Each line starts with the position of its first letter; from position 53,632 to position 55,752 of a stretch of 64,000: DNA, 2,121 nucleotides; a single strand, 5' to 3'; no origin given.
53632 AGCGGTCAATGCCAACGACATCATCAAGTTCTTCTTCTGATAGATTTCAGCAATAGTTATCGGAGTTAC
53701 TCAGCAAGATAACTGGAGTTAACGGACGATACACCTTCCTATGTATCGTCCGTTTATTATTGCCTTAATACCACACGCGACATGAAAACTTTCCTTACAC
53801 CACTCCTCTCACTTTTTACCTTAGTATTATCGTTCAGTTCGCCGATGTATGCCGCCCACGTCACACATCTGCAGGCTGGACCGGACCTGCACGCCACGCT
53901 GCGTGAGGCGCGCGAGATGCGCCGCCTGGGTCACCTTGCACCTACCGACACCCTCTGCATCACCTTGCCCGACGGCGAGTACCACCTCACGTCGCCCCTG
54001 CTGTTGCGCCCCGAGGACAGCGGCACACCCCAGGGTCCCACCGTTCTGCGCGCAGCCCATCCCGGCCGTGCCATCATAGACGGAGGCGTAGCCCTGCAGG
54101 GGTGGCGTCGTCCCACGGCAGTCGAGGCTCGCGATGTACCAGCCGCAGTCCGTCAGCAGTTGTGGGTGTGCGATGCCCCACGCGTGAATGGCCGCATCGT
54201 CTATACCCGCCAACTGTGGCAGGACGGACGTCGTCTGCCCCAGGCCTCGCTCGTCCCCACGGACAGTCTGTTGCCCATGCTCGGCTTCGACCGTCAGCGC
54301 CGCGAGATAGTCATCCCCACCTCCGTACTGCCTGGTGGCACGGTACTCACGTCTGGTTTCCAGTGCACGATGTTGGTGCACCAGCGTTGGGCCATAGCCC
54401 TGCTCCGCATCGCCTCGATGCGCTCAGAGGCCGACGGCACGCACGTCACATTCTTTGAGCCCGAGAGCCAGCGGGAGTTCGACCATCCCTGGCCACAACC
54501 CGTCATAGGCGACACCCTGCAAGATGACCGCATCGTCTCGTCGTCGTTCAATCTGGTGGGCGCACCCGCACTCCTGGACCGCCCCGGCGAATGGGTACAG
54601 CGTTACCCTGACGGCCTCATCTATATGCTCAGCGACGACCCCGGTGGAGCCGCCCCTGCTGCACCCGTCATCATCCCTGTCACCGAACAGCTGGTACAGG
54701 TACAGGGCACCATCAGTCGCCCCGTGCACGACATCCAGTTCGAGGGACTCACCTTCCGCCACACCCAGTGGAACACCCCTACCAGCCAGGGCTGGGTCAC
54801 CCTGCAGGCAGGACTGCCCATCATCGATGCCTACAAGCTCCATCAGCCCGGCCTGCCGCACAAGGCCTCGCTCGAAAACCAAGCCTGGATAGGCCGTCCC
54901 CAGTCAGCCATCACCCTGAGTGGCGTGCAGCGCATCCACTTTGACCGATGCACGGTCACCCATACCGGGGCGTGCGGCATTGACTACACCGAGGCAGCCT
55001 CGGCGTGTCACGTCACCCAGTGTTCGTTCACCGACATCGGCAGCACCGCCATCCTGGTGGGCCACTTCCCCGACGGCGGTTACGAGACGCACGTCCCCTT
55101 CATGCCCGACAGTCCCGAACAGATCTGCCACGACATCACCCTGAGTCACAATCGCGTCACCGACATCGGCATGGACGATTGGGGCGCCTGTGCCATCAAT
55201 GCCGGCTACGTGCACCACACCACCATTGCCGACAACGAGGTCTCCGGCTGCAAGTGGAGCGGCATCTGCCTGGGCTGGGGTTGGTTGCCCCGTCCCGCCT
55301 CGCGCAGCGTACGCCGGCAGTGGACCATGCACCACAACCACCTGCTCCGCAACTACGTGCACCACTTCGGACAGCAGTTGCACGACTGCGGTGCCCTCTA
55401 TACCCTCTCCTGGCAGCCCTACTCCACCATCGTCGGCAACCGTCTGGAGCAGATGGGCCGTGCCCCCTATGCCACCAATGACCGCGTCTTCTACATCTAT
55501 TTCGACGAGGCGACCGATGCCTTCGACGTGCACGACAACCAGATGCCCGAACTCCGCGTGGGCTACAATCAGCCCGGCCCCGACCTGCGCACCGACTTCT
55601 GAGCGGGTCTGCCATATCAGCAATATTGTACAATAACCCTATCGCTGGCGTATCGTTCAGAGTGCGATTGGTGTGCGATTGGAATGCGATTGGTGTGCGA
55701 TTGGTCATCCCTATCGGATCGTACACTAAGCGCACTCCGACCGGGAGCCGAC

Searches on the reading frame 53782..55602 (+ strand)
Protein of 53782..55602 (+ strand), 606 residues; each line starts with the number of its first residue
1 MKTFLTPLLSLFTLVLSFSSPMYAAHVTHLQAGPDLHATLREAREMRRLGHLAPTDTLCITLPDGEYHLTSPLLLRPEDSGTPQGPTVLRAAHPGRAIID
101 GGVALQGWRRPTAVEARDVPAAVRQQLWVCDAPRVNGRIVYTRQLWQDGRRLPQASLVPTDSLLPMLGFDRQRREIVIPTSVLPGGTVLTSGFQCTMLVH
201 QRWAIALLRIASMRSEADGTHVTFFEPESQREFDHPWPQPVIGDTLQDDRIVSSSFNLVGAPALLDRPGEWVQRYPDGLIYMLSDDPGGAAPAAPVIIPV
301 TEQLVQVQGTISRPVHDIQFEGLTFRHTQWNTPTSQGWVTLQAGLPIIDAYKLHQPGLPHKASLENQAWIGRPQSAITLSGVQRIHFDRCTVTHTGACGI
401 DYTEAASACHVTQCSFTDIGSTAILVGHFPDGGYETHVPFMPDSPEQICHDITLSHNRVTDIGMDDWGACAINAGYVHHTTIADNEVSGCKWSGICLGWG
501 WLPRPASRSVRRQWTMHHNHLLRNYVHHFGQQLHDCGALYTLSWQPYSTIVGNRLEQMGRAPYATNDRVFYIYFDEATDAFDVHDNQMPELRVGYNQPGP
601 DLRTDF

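Call 74: search_protein_families(library=pfam, proteins=[window:53782-55602:+], max_evalue=0.00001)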
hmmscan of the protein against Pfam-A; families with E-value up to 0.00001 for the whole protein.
window:53782-55602:+ (606 aa): 2 families
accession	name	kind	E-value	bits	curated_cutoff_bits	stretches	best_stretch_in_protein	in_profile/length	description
PF21231.2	GH141_M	-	1e-35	123.3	27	1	126-282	2-153/156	GH141 insertion domain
PF13229.12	Beta_helix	-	3.6e-07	30.4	25.9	0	373-426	91-144/158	Right handed beta helix region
